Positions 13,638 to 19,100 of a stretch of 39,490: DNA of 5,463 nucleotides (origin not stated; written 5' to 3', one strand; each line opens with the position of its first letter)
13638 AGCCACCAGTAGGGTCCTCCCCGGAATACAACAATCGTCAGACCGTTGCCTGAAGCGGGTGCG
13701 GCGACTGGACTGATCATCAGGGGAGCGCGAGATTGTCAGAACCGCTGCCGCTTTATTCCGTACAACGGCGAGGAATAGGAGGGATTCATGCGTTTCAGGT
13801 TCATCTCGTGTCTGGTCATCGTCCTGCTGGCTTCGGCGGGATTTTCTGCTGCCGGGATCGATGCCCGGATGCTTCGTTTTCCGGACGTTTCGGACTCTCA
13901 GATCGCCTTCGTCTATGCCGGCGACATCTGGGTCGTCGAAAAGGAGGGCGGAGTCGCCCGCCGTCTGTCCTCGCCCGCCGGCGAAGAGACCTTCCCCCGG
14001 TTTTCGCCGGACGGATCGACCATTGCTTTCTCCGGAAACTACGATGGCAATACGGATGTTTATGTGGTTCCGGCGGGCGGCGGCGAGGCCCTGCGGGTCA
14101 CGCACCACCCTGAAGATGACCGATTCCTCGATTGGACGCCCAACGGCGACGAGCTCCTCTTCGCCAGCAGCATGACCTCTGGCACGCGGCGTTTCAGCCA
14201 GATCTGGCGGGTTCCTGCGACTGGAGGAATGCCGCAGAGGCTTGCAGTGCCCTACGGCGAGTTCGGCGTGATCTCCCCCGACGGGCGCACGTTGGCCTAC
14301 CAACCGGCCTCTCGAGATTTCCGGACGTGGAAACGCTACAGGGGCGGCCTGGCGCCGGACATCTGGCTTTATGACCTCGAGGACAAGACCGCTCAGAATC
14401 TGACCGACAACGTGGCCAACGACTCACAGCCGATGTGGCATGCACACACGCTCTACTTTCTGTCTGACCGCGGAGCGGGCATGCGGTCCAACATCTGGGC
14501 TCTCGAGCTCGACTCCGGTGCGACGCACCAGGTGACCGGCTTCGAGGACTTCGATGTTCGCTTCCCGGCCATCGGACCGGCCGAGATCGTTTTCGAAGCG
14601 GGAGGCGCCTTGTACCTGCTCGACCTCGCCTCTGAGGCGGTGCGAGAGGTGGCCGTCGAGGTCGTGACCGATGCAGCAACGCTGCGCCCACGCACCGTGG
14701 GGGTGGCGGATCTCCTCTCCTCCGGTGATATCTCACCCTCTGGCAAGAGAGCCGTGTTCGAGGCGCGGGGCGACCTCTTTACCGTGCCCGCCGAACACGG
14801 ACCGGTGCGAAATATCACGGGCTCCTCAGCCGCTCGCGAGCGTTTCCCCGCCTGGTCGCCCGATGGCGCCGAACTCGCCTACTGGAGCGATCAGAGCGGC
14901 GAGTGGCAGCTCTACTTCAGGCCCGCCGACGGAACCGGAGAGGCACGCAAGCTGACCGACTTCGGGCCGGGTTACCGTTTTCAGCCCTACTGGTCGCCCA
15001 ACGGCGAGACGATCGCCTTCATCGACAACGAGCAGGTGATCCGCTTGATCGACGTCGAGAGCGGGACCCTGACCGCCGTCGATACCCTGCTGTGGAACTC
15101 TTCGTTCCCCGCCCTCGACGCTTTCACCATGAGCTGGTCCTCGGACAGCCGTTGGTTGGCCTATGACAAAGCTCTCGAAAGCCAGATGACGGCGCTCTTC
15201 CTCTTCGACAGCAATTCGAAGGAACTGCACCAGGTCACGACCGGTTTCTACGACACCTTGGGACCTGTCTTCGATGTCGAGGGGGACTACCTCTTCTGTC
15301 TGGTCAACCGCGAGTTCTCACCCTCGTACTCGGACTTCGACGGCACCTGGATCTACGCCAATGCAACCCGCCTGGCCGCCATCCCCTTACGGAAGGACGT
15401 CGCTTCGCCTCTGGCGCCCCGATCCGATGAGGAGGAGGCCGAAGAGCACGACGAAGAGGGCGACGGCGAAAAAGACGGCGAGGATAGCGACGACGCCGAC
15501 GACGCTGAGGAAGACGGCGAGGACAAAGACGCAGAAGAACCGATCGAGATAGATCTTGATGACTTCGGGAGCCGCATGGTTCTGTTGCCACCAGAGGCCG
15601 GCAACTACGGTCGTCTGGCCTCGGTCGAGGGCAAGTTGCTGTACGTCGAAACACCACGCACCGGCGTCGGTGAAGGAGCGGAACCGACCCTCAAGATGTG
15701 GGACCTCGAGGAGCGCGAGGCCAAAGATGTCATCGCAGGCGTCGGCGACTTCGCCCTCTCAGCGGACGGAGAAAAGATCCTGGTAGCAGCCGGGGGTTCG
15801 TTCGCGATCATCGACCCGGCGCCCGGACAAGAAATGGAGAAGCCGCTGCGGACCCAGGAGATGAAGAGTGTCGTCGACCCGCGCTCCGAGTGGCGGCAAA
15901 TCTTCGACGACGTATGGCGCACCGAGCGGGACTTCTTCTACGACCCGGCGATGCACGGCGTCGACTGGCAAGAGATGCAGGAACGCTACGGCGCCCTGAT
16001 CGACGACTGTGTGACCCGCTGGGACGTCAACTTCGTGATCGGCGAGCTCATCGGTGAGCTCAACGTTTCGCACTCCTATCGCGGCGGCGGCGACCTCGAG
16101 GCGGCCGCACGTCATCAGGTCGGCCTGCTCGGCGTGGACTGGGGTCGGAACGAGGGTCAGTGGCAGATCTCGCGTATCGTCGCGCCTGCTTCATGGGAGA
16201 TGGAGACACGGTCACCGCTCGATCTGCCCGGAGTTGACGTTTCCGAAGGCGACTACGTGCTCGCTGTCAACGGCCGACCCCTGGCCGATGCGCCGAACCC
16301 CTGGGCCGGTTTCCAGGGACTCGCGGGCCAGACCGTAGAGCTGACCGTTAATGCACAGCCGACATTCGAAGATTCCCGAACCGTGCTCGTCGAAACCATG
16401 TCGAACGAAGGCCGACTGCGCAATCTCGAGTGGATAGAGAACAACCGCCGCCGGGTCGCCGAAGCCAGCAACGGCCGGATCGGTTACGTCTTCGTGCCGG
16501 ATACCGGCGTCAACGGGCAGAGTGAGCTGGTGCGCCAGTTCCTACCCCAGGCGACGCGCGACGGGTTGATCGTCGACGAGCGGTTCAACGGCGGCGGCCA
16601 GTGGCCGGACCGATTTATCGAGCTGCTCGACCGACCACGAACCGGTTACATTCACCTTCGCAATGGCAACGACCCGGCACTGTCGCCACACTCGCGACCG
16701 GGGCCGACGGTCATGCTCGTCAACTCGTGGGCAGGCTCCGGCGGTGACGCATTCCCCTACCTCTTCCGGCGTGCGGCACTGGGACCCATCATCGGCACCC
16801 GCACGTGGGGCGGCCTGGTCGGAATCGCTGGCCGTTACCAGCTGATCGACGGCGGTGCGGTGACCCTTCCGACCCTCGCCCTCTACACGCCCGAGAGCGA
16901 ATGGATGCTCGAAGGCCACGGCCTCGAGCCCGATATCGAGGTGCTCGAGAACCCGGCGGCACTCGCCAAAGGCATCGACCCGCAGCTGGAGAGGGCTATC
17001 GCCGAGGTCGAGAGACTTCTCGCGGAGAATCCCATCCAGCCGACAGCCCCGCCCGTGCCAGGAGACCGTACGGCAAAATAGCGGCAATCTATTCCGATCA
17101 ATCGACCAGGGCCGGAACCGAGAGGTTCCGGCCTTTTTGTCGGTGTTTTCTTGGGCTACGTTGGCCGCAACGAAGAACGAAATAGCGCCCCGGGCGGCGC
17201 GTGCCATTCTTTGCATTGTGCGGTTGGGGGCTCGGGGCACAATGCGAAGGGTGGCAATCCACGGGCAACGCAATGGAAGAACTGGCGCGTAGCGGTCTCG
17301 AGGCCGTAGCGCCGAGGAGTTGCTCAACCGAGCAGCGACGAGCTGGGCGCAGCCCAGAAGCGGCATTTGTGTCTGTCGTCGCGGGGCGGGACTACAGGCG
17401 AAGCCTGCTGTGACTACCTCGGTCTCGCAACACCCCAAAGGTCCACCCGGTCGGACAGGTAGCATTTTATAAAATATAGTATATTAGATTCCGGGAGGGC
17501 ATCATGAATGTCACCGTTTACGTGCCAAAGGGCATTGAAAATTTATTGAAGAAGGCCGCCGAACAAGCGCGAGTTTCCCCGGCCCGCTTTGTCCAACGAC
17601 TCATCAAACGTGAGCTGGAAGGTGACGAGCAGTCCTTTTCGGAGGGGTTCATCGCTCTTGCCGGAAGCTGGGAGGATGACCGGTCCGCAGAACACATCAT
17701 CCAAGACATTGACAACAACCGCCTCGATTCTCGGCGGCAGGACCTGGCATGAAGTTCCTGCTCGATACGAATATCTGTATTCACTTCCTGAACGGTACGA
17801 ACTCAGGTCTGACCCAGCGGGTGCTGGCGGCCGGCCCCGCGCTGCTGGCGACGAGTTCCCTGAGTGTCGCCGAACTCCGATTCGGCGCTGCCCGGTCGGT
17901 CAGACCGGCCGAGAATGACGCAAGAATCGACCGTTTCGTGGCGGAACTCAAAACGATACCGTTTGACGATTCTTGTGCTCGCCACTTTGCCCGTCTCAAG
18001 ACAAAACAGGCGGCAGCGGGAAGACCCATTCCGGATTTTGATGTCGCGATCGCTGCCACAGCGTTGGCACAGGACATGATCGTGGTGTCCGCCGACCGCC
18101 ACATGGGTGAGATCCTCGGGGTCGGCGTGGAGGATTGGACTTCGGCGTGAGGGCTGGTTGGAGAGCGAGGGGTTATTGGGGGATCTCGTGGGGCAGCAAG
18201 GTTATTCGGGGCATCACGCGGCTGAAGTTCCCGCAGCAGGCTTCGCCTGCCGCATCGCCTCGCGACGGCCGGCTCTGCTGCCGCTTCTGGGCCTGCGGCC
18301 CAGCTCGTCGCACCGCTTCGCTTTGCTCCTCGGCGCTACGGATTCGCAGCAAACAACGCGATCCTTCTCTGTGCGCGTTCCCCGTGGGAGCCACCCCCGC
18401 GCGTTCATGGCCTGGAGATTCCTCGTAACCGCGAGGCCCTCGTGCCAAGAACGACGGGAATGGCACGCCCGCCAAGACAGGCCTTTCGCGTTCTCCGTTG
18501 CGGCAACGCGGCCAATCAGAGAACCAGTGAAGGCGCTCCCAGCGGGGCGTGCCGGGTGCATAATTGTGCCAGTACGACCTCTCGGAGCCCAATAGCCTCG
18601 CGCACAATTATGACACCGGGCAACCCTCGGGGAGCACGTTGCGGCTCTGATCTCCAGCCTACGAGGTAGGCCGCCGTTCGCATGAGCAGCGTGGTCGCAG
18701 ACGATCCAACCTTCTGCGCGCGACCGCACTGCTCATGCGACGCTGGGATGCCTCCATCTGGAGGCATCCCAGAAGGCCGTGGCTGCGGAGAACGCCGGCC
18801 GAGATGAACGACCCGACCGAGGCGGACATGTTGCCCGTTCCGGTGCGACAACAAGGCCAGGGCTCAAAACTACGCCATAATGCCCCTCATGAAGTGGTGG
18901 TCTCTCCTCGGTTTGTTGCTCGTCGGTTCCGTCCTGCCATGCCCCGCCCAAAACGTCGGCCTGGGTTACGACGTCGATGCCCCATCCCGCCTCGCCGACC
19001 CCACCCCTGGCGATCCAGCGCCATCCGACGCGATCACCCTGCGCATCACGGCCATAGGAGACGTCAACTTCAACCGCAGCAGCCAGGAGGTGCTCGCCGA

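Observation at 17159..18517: vapBC cassette bracketed by ~250-280 bp collinear inverted repeats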

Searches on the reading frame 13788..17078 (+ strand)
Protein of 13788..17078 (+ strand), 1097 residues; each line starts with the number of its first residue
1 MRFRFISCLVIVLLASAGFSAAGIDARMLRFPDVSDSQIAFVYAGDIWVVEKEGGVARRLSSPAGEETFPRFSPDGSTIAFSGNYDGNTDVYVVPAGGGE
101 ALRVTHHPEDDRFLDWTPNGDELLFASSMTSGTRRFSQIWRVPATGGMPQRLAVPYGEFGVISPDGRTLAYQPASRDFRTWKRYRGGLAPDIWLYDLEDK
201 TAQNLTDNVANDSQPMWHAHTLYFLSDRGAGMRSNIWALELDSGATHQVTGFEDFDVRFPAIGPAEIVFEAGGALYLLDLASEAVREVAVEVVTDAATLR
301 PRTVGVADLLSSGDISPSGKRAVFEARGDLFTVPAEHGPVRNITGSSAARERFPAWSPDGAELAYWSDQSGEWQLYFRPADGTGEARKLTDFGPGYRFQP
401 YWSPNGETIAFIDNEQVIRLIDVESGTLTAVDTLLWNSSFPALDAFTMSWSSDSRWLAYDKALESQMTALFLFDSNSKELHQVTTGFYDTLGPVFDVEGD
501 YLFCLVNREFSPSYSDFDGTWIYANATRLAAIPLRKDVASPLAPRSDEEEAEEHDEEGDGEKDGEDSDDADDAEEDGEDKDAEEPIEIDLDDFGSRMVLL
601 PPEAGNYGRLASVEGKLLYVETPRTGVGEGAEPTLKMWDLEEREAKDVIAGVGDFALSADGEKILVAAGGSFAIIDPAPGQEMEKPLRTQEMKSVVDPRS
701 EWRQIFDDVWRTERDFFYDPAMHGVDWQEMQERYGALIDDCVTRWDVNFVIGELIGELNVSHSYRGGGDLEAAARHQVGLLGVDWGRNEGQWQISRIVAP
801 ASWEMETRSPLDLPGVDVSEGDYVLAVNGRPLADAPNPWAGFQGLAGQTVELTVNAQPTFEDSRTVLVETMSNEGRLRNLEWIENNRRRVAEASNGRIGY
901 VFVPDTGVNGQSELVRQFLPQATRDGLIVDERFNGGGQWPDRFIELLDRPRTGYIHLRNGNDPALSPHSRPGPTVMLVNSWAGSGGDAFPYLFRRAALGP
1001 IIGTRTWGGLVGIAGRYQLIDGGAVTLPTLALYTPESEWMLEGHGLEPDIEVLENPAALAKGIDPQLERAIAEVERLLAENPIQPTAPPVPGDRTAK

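Call 9: search_protein_families(library=pfam, proteins=[window:13788-17078:+])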
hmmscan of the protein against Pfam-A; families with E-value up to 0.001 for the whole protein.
window:13788-17078:+ (1097 aa): 6 families
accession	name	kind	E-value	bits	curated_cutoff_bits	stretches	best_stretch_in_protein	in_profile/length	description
PF07676.18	PD40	-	1e-23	83.1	20.9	2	58-93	2-38/38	WD40-like Beta Propeller Repeat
PF14685.13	PDZ_Tricorn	-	2e-22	79.4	25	1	779-868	1-88/88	Tricorn protease PDZ domain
PF03572.23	Peptidase_S41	-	4.3e-21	75.6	24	1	897-1052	1-165/165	Peptidase family S41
PF14684.11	Tricorn_C1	-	7.4e-20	71.1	24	1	698-756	1-59/59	Tricorn protease C1 domain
PF00930.27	DPPIV_N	-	8e-09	35.1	22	0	42-113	20-87/354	Dipeptidyl peptidase IV (DPP IV) N-terminal region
PF25174.1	Beta-prop_THOC3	-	8.3e-07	28.7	305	0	399-461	93-148/272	THOC3 beta-propeller domain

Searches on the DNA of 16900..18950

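Call 6: search_rna_families(source=window, start=16900, end=18950, threshold=evalue, max_evalue=5)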
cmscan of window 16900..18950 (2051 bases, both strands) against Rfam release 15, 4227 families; matches with E-value up to 5: 4.
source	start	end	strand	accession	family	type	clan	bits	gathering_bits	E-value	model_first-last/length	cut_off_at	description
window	17653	17706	+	RF01524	TB10Cs1H3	Gene; snRNA; snoRNA; HACA-box;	-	21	50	0.21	1-73/73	no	Trypanosomatid snoRNA TB10cs1H3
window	17204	17254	+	RF00667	mir-33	Gene; miRNA;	-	19.8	50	0.27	1-69/69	no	mir-33 microRNA precursor family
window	18679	18739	-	RF04104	MIR918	Gene; miRNA;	-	17.6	268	3.6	1-265/265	no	MIR918 microRNA precursor family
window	18679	18739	+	RF04104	MIR918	Gene; miRNA;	-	17.1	268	4.7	1-265/265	no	MIR918 microRNA precursor family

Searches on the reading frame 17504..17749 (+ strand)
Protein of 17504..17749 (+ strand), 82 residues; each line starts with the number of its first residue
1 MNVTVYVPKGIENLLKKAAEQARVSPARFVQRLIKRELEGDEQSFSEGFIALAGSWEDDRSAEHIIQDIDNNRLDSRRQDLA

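Call 9: search_protein_families(library=pfam, proteins=[window:17504-17749:+])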
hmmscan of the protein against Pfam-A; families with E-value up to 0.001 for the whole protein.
window:17504-17749:+ (82 aa): 0 families

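Call 53: search_protein_families(library=ncbifam, proteins=[window:17504-17749:+], max_evalue=0.01)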
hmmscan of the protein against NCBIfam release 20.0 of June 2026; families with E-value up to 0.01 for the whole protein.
window:17504-17749:+ (82 aa): 0 families

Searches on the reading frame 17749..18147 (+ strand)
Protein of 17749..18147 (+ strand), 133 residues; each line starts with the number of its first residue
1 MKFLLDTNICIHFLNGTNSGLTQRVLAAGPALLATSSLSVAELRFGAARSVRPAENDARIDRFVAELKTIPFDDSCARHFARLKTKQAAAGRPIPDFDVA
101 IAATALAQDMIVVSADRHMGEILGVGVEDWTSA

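Call 8: find_encoding_contigs(protein=window:17749-18147:+, flank=10000, max_places=10)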
Protein window:17749-18147:+ (133 aa): 1 contig read that carries it; 1 place shown.
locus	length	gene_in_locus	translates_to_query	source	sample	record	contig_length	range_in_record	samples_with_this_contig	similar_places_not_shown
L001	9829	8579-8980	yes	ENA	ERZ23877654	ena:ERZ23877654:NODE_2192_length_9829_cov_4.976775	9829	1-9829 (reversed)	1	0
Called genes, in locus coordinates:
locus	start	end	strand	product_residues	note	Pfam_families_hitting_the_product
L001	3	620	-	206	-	?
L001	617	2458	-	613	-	-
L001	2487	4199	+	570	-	PF00027:cNMP_binding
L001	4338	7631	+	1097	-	PF26549:Tricorn_N, PF26550:Tricorn_2nd (weak), PF07676:PD40, PF26549:Tricorn_N, PF26550:Tricorn_2nd, PF14684:Tricorn_C1, PF14685:PDZ_Tricorn, PF03572:Peptidase_S41, +2 more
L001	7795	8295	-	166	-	-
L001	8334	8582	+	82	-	-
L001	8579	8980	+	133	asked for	PF01850:PIN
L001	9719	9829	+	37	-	?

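Call 9: search_protein_families(library=pfam, proteins=[window:17749-18147:+])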
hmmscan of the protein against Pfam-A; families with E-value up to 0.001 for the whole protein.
window:17749-18147:+ (133 aa): 1 family
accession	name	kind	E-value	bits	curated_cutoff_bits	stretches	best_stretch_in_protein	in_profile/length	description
PF01850.27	PIN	-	6.9e-15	56.2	23.6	1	4-120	2-115/120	PIN domain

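Call 24: find_homologous_proteins(query=window:17749-18147:+, max_evalue=1e-10)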
Query window:17749-18147:+ (133 aa): 159 proteins with E <= 1e-10 among 368 candidates; the best 120 are listed.
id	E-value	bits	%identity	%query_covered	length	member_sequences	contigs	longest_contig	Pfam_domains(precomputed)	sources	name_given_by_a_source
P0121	7.7e-79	280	99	100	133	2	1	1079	PF01850.28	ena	-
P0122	8.5e-65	234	83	100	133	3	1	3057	PF01850.28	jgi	-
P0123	2.4e-62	227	80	98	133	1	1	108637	PF01850.28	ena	-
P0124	3.5e-59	216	75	100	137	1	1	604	PF01850.28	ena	-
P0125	1.4e-58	214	74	100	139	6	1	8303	PF01850.28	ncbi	-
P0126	4.3e-57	210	75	100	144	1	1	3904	PF01850.28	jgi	jgi:tRNA(fMet)-specific endonuclease VapC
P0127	1.5e-56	208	73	99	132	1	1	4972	PF01850.28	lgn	-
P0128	4.0e-54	200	73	99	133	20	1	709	PF01850.28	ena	-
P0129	2.9e-51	191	70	99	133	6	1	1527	PF01850.28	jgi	-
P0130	1.9e-49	185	67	98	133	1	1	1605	PF01850.28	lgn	-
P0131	2.2e-43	165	61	99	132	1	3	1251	PF01850.28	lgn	-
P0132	4.4e-43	164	57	100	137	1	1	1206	PF01850.28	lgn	-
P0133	2.3e-42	162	60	98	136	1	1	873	PF01850.28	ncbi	-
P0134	3.1e-42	162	59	98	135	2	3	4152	PF01850.28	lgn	-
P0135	3.5e-42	161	58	99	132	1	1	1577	PF01850.28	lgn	-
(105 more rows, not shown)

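Call 25: find_encoding_contigs(protein=P0123, flank=6000, max_places=3)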
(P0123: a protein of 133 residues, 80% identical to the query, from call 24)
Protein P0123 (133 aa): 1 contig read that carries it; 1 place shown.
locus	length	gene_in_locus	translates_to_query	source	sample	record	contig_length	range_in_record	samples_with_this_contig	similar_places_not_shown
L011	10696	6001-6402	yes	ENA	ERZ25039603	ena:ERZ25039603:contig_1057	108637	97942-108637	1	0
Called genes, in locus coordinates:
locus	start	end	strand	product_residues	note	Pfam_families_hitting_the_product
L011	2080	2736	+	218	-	-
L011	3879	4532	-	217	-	-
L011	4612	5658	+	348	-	PF14685:PDZ_Tricorn, PF03572:Peptidase_S41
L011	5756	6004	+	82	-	-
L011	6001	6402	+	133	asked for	PF01850:PIN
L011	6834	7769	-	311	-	-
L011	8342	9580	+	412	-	PF09587:PGA_cap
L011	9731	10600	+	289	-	PF04055:Radical_SAM (weak)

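Call 26: find_encoding_contigs(protein=P0125, flank=6000, max_places=3)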
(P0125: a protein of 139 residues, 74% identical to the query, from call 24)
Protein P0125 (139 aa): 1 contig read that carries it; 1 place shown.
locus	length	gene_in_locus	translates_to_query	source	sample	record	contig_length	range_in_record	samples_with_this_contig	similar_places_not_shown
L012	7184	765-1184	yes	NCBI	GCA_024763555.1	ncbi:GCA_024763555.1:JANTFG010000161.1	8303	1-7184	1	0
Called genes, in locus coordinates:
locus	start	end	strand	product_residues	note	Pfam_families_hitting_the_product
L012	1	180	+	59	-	?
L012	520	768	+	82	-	-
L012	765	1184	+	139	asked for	PF01850:PIN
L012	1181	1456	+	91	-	-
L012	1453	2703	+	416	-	-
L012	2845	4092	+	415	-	-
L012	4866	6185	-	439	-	PF22847:Glyco_hydro_43_rel (faint)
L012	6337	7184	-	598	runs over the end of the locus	PF00486:Trans_reg_C, PF13428:TPR_14 (faint), PF13432:TPR_16 (faint), PF07719:TPR_2 (faint), PF23914:TPR_CcmH_CycH (faint), PF13414:TPR_11 (faint), PF13431:TPR_17 (faint), PF14559:TPR_19 (weak)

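Call 27: find_encoding_contigs(protein=P0122, flank=6000, max_places=3)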
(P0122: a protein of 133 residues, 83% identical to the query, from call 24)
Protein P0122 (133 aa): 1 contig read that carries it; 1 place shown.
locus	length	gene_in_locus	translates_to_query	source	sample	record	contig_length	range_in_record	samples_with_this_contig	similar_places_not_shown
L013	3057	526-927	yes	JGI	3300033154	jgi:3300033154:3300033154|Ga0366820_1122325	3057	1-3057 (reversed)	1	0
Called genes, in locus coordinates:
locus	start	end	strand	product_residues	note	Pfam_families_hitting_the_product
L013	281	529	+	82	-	-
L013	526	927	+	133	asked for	PF01850:PIN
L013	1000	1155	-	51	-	-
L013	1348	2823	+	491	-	-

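Call 52: search_protein_families(library=pfam, proteins=[L011:6834-7769:-], max_evalue=0.01)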
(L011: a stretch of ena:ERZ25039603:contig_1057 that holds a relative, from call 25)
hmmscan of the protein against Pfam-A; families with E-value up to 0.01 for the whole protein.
L011:6834-7769:- (311 aa): 0 families

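Call 53: search_protein_families(library=ncbifam, proteins=[window:17749-18147:+], max_evalue=0.01)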
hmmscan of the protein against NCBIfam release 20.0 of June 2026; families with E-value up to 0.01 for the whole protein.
window:17749-18147:+ (133 aa): 3 families
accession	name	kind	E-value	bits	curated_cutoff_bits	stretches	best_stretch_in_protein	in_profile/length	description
NF047863.1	VapCLeptosp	equivalog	1.9e-27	96.2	140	1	3-131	1-130/130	type II toxin-antitoxin system tRNA(fMet)-specific endonuclease VapC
NF010285.0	PRK13725.1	subfamily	1.1e-19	70.7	143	1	1-131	2-132/132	tRNA(fMet)-specific endonuclease VapC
NF047959.1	TA_toxin_VapC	equivalog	3.4e-06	27.2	80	1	4-121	2-118/125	type II toxin-antitoxin system VapC family toxin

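Call 70: find_encoding_contigs(protein=P0121, flank=3000, max_places=3)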
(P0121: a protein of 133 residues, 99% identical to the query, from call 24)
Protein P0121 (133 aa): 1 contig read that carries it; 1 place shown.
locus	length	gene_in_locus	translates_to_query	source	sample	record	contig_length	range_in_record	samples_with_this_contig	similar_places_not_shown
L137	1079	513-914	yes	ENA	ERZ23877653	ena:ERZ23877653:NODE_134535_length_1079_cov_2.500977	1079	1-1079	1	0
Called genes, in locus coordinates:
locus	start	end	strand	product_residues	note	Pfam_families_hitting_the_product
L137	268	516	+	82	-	-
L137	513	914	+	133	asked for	PF01850:PIN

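Call 71: find_encoding_contigs(protein=P0126, flank=4000, max_places=3)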
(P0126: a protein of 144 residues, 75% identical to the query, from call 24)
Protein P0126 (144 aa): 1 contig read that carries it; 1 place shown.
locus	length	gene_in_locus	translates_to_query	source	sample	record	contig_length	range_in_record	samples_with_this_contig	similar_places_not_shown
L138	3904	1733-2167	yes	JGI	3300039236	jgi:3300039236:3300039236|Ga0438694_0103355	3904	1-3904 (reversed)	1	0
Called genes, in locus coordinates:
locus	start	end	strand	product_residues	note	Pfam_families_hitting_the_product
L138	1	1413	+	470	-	?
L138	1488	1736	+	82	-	-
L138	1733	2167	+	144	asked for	PF01850:PIN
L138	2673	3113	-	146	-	PF01850:PIN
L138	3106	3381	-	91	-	PF04014:MazE_antitoxin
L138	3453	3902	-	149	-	?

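Call 72: find_encoding_contigs(protein=P0127, flank=4000, max_places=3)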
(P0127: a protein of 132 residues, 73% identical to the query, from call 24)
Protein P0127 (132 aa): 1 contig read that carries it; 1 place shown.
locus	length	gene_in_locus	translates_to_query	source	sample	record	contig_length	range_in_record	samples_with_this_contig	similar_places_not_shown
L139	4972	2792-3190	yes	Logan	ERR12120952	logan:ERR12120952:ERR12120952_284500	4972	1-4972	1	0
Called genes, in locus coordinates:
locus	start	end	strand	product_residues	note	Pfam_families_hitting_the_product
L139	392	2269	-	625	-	PF02927:CelD_N, PF00759:Glyco_hydro_9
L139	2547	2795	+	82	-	-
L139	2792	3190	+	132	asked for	PF01850:PIN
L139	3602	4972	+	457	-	?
